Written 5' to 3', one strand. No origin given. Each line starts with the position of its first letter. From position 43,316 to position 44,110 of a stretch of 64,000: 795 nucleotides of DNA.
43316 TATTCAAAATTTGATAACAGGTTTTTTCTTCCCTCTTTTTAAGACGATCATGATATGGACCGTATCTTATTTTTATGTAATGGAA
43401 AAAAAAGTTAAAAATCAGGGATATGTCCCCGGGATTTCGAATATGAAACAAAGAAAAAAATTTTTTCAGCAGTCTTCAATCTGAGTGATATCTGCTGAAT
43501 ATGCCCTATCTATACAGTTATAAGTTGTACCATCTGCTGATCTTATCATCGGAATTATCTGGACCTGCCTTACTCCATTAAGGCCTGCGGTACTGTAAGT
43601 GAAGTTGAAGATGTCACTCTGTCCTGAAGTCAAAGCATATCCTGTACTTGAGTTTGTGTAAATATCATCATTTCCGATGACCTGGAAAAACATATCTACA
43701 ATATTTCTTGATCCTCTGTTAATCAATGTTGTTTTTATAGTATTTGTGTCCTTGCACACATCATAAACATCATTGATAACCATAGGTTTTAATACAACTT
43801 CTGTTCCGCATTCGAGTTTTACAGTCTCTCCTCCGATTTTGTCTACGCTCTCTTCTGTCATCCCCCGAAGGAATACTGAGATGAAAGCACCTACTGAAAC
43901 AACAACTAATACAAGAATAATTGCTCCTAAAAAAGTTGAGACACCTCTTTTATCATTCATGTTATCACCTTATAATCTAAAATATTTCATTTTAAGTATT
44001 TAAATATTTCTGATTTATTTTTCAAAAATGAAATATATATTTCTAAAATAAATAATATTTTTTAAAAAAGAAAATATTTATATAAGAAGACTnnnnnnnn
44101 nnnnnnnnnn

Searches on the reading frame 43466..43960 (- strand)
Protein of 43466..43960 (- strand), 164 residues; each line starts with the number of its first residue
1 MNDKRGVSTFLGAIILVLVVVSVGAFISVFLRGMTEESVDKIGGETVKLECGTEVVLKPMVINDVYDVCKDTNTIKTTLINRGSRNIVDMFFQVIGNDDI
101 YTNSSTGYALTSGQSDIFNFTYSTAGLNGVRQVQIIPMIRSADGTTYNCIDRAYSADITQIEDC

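Call 31: search_protein_families(library=pfam, proteins=[window:43466-43960:-], max_evalue=0.1)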
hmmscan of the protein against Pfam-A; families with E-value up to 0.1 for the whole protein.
window:43466-43960:- (164 aa): 0 families

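Call 74: search_protein_families(library=ncbifam, proteins=[window:43466-43960:-], max_evalue=0.01)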
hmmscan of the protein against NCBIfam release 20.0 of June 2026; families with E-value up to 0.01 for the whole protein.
window:43466-43960:- (164 aa): 1 family
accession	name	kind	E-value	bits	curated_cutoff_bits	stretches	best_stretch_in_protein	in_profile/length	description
TIGR02537.2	arch_flag_Nterm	domain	0.00056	19.4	20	1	3-33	1-31/33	archaellin/type IV pilin N-terminal domain-containing protein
